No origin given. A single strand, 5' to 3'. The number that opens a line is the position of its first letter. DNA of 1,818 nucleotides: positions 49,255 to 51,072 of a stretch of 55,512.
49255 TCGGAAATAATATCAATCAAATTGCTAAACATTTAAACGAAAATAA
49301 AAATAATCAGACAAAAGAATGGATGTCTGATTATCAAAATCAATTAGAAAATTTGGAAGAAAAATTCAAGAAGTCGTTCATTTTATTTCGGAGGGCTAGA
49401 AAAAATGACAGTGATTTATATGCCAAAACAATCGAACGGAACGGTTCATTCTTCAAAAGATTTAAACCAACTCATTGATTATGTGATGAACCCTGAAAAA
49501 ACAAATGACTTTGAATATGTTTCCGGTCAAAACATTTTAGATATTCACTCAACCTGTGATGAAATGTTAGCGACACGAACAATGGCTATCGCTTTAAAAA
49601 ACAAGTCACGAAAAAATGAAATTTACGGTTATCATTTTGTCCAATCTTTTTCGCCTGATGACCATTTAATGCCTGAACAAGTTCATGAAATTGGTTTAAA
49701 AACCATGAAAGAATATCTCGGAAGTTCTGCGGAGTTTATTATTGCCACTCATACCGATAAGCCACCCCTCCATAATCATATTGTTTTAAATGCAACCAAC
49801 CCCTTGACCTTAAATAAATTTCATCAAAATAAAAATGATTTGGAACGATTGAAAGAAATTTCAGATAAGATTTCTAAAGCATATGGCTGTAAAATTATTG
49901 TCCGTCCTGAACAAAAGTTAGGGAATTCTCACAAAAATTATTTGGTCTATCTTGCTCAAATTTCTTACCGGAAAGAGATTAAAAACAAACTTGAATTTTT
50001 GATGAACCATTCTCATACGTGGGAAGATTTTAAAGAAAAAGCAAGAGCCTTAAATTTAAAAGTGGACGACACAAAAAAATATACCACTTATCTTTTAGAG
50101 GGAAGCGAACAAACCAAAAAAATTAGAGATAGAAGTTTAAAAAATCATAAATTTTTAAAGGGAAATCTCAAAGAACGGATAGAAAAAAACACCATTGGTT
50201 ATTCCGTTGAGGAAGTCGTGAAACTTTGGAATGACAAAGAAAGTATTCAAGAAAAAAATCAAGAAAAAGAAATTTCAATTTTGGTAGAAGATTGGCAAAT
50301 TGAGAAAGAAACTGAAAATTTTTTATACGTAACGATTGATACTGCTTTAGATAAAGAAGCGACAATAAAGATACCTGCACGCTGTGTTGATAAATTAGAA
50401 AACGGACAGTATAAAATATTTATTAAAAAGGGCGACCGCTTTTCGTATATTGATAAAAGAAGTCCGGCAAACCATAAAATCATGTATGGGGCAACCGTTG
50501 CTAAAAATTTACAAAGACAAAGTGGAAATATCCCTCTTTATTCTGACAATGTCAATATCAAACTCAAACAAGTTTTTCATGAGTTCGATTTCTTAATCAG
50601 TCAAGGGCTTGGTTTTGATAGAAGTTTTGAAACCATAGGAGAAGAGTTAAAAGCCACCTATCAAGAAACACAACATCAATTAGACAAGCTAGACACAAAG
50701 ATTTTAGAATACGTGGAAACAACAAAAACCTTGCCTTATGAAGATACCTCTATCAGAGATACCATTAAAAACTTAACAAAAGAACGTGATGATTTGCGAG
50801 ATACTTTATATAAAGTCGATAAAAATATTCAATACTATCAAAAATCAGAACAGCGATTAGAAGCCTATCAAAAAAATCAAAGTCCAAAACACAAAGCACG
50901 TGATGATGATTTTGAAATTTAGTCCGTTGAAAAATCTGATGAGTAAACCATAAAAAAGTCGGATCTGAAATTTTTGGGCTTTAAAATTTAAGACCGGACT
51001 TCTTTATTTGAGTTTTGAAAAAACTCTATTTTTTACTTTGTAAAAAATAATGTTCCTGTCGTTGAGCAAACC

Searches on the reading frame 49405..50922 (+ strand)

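Call 32: search_protein_families(library=pfam, proteins=[window:49405-50922:+], max_evalue=0.00001)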
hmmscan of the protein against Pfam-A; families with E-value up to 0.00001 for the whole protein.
window:49405-50922:+ (505 aa): 2 families
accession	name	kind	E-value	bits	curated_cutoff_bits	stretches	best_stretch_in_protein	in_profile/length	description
PF03432.20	Relaxase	-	2.3e-31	109.3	24.6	1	26-161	1-131/132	MobA/VirD2-like, nuclease domain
PF20874.2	Relaxase_M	-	7.4e-28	97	27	1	288-370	1-85/86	Relaxase central domain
